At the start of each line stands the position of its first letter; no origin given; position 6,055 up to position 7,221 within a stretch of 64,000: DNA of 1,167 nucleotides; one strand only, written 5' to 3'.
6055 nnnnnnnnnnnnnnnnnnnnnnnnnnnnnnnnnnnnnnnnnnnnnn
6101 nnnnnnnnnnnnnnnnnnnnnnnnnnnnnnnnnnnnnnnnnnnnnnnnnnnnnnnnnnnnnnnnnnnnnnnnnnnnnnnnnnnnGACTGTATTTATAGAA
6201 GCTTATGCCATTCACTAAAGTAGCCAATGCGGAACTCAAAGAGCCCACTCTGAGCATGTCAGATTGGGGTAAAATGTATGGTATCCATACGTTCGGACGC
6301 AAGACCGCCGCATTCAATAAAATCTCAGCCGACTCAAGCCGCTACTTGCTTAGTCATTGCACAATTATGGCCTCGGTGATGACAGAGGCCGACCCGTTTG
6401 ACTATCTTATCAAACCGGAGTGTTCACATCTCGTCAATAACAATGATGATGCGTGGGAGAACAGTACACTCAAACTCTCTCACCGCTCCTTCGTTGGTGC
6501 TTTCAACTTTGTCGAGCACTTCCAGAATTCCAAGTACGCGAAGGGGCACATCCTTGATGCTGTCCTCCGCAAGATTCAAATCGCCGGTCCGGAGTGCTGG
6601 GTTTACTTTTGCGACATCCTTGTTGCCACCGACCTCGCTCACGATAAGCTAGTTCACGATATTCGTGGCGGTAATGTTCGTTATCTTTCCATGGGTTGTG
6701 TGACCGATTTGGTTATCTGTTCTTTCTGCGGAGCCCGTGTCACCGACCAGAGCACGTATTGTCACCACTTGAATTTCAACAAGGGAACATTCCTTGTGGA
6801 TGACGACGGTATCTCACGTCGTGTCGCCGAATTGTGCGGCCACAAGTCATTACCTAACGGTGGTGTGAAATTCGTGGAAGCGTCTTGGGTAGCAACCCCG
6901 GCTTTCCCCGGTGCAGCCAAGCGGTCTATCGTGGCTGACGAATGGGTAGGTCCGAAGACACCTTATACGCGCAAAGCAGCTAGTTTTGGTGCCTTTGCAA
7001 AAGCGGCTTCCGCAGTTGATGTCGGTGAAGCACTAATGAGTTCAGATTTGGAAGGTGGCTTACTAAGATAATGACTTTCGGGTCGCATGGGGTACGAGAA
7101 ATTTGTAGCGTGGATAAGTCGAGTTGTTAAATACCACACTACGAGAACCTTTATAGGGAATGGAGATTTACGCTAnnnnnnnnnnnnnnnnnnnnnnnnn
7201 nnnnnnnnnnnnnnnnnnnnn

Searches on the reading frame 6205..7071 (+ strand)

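Call 9: search_protein_families(library=phrogs, proteins=[window:6205-7071:+], max_evalue=0.001)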
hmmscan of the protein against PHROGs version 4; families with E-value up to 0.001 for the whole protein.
window:6205-7071:+ (288 aa): 3 families
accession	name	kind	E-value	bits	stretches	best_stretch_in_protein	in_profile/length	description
phrog_18299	-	head and packaging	8.7e-15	55.7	1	83-238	100-247/257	head maturation protease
phrog_2774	-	unknown function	6.5e-14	52.3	1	74-235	51-206/1263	-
phrog_16951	-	unknown function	6.7e-05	23.2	1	82-190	53-163/312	-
